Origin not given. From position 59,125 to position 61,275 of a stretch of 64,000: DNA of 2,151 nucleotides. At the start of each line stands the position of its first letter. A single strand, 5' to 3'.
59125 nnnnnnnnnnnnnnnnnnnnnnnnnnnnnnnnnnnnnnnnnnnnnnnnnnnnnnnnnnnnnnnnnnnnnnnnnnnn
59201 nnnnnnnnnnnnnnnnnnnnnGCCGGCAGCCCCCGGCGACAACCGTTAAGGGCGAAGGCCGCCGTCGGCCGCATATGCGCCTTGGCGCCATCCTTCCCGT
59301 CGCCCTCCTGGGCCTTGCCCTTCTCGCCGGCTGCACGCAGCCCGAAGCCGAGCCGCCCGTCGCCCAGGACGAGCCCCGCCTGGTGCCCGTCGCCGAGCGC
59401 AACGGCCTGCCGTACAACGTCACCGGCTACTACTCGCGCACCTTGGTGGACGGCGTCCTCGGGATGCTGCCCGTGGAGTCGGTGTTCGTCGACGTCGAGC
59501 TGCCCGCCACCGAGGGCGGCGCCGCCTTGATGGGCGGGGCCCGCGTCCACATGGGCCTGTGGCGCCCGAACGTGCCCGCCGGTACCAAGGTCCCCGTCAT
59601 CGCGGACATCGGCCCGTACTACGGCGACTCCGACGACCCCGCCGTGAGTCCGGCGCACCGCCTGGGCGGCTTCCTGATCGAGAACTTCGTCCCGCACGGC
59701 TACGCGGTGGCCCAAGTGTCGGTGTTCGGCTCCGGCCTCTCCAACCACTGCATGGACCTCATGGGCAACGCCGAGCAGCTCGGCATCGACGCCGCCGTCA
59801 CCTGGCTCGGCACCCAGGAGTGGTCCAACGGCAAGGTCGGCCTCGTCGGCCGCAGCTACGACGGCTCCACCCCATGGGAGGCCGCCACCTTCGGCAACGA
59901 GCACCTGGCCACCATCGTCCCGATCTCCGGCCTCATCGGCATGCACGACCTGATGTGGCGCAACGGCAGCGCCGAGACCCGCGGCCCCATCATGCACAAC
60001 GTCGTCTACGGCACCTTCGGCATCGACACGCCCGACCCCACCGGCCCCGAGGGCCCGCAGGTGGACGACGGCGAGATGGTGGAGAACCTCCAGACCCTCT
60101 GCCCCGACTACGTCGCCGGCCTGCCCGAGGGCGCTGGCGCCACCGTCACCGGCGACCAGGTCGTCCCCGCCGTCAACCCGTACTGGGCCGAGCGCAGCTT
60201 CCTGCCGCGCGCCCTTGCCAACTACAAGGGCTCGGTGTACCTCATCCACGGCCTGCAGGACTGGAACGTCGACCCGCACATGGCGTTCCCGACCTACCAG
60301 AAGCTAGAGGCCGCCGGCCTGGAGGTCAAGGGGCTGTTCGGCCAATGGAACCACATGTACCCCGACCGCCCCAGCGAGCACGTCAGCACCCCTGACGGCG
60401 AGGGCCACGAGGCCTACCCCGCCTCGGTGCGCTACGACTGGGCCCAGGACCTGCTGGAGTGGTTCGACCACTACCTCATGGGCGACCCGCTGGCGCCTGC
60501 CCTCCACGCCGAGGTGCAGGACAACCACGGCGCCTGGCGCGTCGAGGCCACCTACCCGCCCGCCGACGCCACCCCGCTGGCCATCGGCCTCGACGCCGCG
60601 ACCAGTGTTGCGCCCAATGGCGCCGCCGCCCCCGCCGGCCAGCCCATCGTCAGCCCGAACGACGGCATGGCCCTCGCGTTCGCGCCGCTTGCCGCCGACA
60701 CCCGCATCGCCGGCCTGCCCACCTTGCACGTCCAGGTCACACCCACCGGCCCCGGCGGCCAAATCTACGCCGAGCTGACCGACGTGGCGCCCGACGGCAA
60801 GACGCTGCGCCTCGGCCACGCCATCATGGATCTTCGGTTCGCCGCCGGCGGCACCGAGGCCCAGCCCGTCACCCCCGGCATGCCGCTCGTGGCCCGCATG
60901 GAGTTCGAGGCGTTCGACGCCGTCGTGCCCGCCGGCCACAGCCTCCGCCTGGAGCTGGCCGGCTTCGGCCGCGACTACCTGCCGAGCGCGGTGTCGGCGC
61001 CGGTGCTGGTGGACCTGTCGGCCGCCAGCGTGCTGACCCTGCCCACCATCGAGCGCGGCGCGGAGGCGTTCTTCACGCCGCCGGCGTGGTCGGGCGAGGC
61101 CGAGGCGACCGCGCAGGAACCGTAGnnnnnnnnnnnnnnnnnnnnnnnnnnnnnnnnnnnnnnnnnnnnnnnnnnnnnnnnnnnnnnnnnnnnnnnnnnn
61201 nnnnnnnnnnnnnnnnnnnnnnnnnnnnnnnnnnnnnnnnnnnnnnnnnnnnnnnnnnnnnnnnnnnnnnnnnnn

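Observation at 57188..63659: Surface-protein pair bracketing an S15-family peptidase lipoprotein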

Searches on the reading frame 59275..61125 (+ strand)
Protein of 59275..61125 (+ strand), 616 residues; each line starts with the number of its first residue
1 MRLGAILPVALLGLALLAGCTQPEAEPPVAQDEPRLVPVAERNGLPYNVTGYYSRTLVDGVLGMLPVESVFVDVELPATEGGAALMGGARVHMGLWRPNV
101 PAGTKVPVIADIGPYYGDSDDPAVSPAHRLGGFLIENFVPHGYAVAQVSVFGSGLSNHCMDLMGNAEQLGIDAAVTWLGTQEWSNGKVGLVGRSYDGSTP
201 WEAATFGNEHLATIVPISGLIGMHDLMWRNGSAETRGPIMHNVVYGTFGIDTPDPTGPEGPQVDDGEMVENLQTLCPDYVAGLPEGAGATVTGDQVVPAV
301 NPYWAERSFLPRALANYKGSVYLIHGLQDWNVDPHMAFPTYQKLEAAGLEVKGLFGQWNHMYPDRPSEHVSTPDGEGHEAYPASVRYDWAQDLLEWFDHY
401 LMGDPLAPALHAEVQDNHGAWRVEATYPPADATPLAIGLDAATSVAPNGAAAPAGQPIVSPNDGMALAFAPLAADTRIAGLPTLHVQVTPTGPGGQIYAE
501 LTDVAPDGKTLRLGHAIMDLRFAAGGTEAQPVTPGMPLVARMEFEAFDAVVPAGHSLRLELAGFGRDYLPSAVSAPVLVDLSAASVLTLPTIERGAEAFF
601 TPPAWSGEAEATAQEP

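Call 5: search_protein_families(library=pfam, proteins=[window:59275-61122:+], max_evalue=0.01)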
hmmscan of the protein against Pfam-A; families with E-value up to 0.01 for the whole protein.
window:59275-61122:+ (616 aa): 3 families
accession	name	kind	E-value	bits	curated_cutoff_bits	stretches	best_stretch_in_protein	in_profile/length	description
PF02129.25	Peptidase_S15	-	5e-40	138.3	23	1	88-362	2-262/262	X-Pro dipeptidyl-peptidase (S15 family)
PF08530.16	PepX_C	-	1.9e-20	74.2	22.5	1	413-567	10-182/217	X-Pro dipeptidyl-peptidase C-terminal non-catalytic domain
PF00326.27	Peptidase_S9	-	0.0011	19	22.6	0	317-401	143-210/213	Prolyl oligopeptidase family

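Call 8: search_solved_structures(query=window:59275-61122:+, max_evalue=0.001, show_alignments=2)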
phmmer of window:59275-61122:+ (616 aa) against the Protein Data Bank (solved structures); distinct sequences matched with E-value up to 0.001: 17.
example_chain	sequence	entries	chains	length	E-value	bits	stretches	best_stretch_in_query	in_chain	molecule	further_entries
3i2g_A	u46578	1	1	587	2.7e-09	39.3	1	85-230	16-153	Cocaine esterase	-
3pui_A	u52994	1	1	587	3.1e-09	39.2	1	86-230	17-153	Cocaine esterase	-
3i2j_A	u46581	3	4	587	3.8e-09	38.9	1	85-230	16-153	Cocaine esterase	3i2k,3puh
7f65_A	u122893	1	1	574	4e-09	38.8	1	86-229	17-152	Cocaine esterase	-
4p08_A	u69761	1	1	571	4e-09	38.8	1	86-229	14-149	Cocaine esterase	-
1ju3_A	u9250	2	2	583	4.1e-09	38.8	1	85-230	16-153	cocaine esterase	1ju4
9k48_A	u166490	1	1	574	4.3e-09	38.7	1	86-229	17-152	Cocaine esterase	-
3ida_A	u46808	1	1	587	4.6e-09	38.6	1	85-229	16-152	Cocaine esterase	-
1lns_A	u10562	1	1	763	5.9e-09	38.2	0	294-345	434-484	X-PROLYL DIPEPTIDYL AMINOPEPTIDASE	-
3i2f_A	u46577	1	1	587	6.4e-09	38.1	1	85-229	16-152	Cocaine esterase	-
3i2h_A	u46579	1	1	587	6.7e-09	38.1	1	85-229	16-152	Cocaine esterase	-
3i2i_A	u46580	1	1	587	7.6e-09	37.9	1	85-229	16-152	Cocaine esterase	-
1l7r_A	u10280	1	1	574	1.1e-08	37.4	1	86-230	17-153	cocaine esterase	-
1l7q_A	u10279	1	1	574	1.2e-08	37.2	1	85-230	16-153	cocaine esterase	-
3ib3_A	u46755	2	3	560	1.4e-08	37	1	83-227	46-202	CocE/NonD family hydrolase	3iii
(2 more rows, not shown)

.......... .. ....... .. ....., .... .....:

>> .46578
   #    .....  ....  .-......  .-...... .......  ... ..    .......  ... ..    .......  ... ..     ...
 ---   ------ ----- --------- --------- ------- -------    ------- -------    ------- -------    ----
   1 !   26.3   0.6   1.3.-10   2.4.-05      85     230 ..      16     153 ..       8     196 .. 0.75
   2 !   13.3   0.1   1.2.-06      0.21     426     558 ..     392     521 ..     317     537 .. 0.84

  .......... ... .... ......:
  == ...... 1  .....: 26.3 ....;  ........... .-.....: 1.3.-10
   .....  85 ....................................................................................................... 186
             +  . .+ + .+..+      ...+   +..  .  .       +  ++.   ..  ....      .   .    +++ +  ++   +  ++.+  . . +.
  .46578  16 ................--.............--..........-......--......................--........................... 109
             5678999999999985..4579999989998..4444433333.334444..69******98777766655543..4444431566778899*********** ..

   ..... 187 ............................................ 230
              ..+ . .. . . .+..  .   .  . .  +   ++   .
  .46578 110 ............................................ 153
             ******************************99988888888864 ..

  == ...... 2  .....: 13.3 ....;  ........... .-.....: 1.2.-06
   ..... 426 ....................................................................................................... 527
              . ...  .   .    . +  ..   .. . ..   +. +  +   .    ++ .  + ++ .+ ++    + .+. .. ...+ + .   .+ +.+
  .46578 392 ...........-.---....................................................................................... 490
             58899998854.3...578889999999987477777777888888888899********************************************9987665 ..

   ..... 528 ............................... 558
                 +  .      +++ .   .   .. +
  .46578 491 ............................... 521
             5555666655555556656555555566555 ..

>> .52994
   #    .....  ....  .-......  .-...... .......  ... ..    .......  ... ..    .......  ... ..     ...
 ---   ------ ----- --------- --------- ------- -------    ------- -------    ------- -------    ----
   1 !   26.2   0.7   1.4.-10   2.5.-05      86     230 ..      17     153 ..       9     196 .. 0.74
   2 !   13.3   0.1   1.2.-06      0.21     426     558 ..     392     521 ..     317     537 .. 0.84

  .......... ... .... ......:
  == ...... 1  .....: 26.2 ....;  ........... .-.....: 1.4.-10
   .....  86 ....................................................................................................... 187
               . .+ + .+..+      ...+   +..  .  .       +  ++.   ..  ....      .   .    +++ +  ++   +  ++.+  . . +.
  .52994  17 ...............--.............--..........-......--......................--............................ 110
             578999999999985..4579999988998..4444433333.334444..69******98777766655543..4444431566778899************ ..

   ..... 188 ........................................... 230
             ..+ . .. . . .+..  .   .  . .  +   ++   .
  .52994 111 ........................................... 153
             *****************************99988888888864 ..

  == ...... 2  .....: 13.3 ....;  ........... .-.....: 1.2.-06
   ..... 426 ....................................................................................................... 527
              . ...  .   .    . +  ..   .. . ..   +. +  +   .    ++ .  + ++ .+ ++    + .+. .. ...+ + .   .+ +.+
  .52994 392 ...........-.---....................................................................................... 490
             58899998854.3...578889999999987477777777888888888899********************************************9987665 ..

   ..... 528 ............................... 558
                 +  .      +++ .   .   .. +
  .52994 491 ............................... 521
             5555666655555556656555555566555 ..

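Call 9: search_protein_families(library=ncbifam, proteins=[window:59275-61122:+], max_evalue=0.01)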
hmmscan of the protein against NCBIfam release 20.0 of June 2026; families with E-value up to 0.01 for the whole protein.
window:59275-61122:+ (616 aa): 6 families
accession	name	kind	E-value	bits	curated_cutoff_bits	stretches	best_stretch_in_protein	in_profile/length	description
NF003780.0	PRK05371.1-1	subfamily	3.6e-50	171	642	1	68-593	54-584/594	Xaa-Pro dipeptidyl-peptidase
TIGR00976.1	CocE_NonD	subfamily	6.5e-36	124.5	66.3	2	88-452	6-357/550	CocE/NonD family hydrolase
NF003782.0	PRK05371.1-3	subfamily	2e-18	66.2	711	2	135-231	195-304/648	Xaa-Pro dipeptidyl-peptidase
NF003781.0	PRK05371.1-2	equivalog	4.2e-13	48.5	881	2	299-363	464-527/805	Xaa-Pro dipeptidyl-peptidase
NF003783.0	PRK05371.1-4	equivalog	8.6e-10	37.6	988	1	300-362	439-499/758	Xaa-Pro dipeptidyl-peptidase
NF053593.1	Rv3169_fam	subfamily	0.0074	15.4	150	0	447-527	180-255/351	Rv3169 family protein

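Call 10: find_encoding_contigs(protein=window:59275-61125:+, flank=10000, max_places=6)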
Protein window:59275-61125:+ (616 aa): 1 contig read that carries it; 1 place shown.
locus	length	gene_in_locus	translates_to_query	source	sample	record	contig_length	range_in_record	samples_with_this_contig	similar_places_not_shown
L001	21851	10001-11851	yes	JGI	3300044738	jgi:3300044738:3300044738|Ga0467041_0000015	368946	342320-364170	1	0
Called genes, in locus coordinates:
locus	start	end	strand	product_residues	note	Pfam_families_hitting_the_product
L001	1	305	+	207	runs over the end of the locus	-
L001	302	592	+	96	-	PF05495:zf-CHY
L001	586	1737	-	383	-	PF00108:Thiolase_N, PF00109:ketoacyl-synt (faint), PF02803:Thiolase_C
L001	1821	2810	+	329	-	-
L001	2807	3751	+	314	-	-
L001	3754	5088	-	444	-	-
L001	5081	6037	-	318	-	PF22082:TtuA_LIM_N, PF01171:ATP_bind_3 (weak)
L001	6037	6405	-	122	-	-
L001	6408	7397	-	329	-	-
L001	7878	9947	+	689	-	PF00801:PKD, PF18911:PKD_4, PF22352:K319L-like_PKD (weak), PF05345:He_PIG, PF02412:TSP_3 (faint)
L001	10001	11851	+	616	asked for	PF02129:Peptidase_S15, PF08530:PepX_C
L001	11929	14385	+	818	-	PF17517:IgGFc_binding, PF00801:PKD, PF18911:PKD_4, PF02412:TSP_3 (weak)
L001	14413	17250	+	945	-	PF13517:FG-GAP_3 (faint), PF13360:PQQ_2 (faint)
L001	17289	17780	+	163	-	-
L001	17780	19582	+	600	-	PF13555:AAA_29 (faint), PF00005:ABC_tran, PF01926:MMR_HSR1 (faint), PF02463:SMC_N (faint), PF03193:RsgA_GTPase (faint), PF13191:AAA_16 (faint), PF12848:ABC_tran_Xtn, PF00005:ABC_tran, +5 more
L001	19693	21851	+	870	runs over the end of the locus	PF03176:MMPL, PF02460:Patched (weak), PF12349:Sterol-sensing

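Call 11: find_homologous_proteins(query=window:59275-61122:+)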
Query window:59275-61122:+ (616 aa): 2285 proteins with E <= 0.001 among 8000 candidates; the best 120 are listed.
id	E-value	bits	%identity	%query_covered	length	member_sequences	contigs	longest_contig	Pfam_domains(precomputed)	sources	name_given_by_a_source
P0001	0.0e+0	1412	100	100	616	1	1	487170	PF02129.25,PF08530.17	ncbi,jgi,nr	ncbi:MAG: X-Pro dipeptidyl-peptidase [Thermoplasmata archaeon]|jgi:putative CocE/NonD family hydrola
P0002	0.0e+0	1139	82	97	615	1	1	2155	PF02129.25,PF00326.28,PF08530.17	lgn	-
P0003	9.9e-266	902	70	94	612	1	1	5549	PF02129.25,PF08530.17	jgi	jgi:predicted acyl esterase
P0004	2.1e-244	831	66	96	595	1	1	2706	PF02129.25,PF08530.17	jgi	jgi:hypothetical protein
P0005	2.6e-244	831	65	98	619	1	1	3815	PF02129.25,PF08530.17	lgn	-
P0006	3.9e-244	830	64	97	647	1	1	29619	PF02129.25,PF08530.17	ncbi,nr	ncbi:MAG: CocE/NonD family hydrolase [Euryarchaeota archaeon]|nr:CocE/NonD family hydrolase [Euryarc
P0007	2.5e-242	824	67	93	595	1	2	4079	PF02129.25,PF08530.17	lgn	-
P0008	7.5e-242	823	67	93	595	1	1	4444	PF02129.25,PF08530.17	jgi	jgi:predicted acyl esterase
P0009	1.1e-240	819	66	93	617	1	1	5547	PF02129.25,PF08530.17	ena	-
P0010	2.7e-239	814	66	93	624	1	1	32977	PF02129.25,PF08530.17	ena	-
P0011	5.3e-237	807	63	98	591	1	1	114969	PF02129.25,PF08530.17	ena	-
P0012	5.9e-236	803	63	99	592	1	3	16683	PF02129.25,PF08530.17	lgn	-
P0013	2.2e-235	801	66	93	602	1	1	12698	PF02129.25,PF08530.17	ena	-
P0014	3.6e-232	791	62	98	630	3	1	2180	PF02129.25,PF08530.17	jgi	jgi:hypothetical protein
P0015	1.1e-229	782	63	95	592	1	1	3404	PF02129.25,PF08530.17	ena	-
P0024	3.4e-224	764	63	94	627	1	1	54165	PF02129.25,PF08530.17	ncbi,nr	ncbi:MAG TPA: CocE/NonD family hydrolase [Candidatus Thermoplasmatota archaeon]|nr:CocE/NonD family 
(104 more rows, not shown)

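Call 13: find_related_loci(query=window:59275-61122:+, collection=genome_contigs, flank=10000)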
Query window:59275-61122:+ (616 aa) in genome_contigs; peptide patterns used: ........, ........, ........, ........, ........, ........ (x = any residue, [..] = any of these).
599 stretches matched a pattern (row limit reached: there are more); 546 encode a relative of the query (tblastn E <= 1e-3); the best 80 are kept; 80 distinct loci.
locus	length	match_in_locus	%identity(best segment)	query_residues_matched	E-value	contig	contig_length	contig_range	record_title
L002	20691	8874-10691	64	11-605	0e+0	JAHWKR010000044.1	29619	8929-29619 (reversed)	MAG: Methanobacteriota archaeon isolate 0813_bin23 NODE_383_length_29619_cov_11.408064, whole genome shotgun sequence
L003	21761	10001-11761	63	39-616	0e+0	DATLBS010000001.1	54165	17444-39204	MAG TPA_asm: Thermoplasmatota archaeon isolate SMAG_U14304 k141_4474712, whole genome shotgun sequence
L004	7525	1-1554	56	68-605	0e+0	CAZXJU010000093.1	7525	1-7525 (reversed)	MAG TPA_asm: uncultured Halobacteriales archaeon isolate SRP284430_co1_217 genome assembly, contig: NODE_7968_length_752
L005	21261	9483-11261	50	1-603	0e+0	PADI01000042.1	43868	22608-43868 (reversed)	MAG: Methanobacteriota archaeon isolate NAT150 41145, whole genome shotgun sequence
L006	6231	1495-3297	51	1-613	0e+0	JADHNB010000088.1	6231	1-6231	MAG: Poseidonia sp. isolate BS301-5m-G57 BS301-5m-C18376, whole genome shotgun sequence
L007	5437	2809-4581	49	2-603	0e+0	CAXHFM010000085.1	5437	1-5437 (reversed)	MAG TPA_asm: uncultured Candidatus Poseidoniales archaeon isolate SRR13122109_concoct_43 genome assembly, contig: ERZ942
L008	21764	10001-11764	48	16-615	0e+0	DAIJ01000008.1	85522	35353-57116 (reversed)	MAG TPA_asm: Euryarchaeota archaeon UBA23 UBA23_contig_1215, whole genome shotgun sequence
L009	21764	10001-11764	49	1-603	0e+0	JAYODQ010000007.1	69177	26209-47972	MAG: Candidatus Poseidoniales archaeon isolate 139553_S155_concoct_bins.tsv.217 NODE_494_length_69177_cov_15.138943, who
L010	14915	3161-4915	50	9-603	0e+0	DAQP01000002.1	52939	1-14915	MAG TPA_asm: Euryarchaeota archaeon UBA438 UBA438_contig_258, whole genome shotgun sequence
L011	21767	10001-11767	49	1-603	0e+0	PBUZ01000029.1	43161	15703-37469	MAG: Methanobacteriota archaeon isolate RS440 60255, whole genome shotgun sequence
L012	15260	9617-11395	50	1-603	2e-180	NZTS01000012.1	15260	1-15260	MAG: Methanobacteriota archaeon isolate EAC106 16991, whole genome shotgun sequence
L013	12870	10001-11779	48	3-603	1e-180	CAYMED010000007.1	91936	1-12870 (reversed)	MAG TPA_asm: uncultured Candidatus Poseidoniales archaeon isolate SRP077602_co4_213 genome assembly, contig: NODE_259_le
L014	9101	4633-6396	49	1-603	1e-180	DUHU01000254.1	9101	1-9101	MAG TPA_asm: Candidatus Poseidoniaceae archaeon isolate UBA12206 contig_46440, whole genome shotgun sequence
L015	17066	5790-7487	50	36-603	4e-180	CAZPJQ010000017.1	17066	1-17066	MAG TPA_asm: uncultured Candidatus Poseidoniales archaeon isolate SRP092902_co1_78 genome assembly, contig: NODE_4997_le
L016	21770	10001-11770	48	5-603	8e-180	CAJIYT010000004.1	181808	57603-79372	uncultured Candidatus Poseidoniales archaeon isolate FRAM18_bin106 genome assembly, contig: FRAM17_bin106-4, whole genom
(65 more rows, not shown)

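Call 15: find_encoding_contigs(protein=P0010, flank=8000, max_places=2)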
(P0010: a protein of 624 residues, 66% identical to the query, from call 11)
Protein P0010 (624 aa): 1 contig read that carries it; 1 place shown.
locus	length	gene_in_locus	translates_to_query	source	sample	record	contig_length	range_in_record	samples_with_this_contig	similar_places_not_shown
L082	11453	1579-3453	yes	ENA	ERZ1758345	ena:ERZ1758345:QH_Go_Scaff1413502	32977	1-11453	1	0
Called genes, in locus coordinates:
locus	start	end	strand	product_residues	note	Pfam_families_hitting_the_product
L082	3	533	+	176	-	?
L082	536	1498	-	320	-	-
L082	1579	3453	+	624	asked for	PF02129:Peptidase_S15, PF08530:PepX_C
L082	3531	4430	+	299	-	PF00005:ABC_tran, PF13304:AAA_21 (weak)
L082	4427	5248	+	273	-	PF12679:ABC2_membrane_2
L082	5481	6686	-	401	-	PF01266:DAO, PF01494:FAD_binding_3, PF05834:Lycopene_cycl (faint), PF13241:NAD_binding_7 (faint)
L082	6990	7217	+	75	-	-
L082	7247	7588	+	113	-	PF01981:PTH2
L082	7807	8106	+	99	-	-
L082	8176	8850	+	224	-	PF01810:LysE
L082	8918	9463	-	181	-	PF01923:Cob_adeno_trans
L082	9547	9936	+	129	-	PF01035:DNA_binding_1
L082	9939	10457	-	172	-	PF00186:DHFR_1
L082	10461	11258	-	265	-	PF00303:Thymidylat_synt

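Call 16: find_encoding_contigs(protein=P0011, flank=8000, max_places=2)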
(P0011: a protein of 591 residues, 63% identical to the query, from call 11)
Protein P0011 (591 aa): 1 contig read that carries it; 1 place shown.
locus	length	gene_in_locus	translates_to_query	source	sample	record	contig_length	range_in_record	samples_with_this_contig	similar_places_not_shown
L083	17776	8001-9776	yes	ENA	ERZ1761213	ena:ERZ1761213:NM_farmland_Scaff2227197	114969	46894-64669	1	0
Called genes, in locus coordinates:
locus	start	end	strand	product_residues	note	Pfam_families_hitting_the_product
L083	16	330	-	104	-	-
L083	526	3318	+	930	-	-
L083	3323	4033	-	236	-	PF01168:Ala_racemase_N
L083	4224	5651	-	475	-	PF19295:SufBD_N (weak), PF01458:SUFBD_core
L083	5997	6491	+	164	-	-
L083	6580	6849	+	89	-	-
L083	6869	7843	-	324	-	-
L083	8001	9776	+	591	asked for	PF02129:Peptidase_S15, PF08530:PepX_C (weak)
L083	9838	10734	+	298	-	PF00005:ABC_tran, PF13304:AAA_21 (weak)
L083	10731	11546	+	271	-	PF12679:ABC2_membrane_2, PF10920:DUF2705 (faint)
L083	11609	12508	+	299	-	PF00005:ABC_tran, PF13304:AAA_21 (weak)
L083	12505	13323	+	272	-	PF12679:ABC2_membrane_2, PF12698:ABC2_membrane_3 (weak), PF10920:DUF2705 (faint)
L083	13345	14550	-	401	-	PF01266:DAO, PF01494:FAD_binding_3, PF05834:Lycopene_cycl (faint), PF13450:NAD_binding_8 (faint)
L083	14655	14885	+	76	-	-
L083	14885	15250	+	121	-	PF01981:PTH2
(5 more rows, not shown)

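Call 17: find_encoding_contigs(protein=P0006, flank=8000, max_places=2)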
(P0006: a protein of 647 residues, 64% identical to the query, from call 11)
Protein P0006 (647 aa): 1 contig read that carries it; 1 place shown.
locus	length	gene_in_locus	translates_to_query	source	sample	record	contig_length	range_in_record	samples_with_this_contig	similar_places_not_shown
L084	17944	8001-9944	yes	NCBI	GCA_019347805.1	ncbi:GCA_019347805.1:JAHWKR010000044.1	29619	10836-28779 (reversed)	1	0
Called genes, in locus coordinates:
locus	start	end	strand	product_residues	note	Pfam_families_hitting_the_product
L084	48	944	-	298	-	PF17957:Big_7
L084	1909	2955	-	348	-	-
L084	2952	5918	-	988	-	PF02687:FtsX (weak)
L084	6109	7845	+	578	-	PF04055:Radical_SAM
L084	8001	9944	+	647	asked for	PF02129:Peptidase_S15, PF08530:PepX_C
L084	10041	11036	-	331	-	PF03601:Cons_hypoth698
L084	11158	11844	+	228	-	PF04250:DUF429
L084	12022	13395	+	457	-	PF00270:DEAD, PF04851:ResIII (weak), PF00271:Helicase_C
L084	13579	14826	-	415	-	PF27840:ScmC (weak)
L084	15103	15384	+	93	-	-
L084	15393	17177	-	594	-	PF02129:Peptidase_S15, PF08530:PepX_C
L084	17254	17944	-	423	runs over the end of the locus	PF04894:Nre_N, PF04895:Nre_C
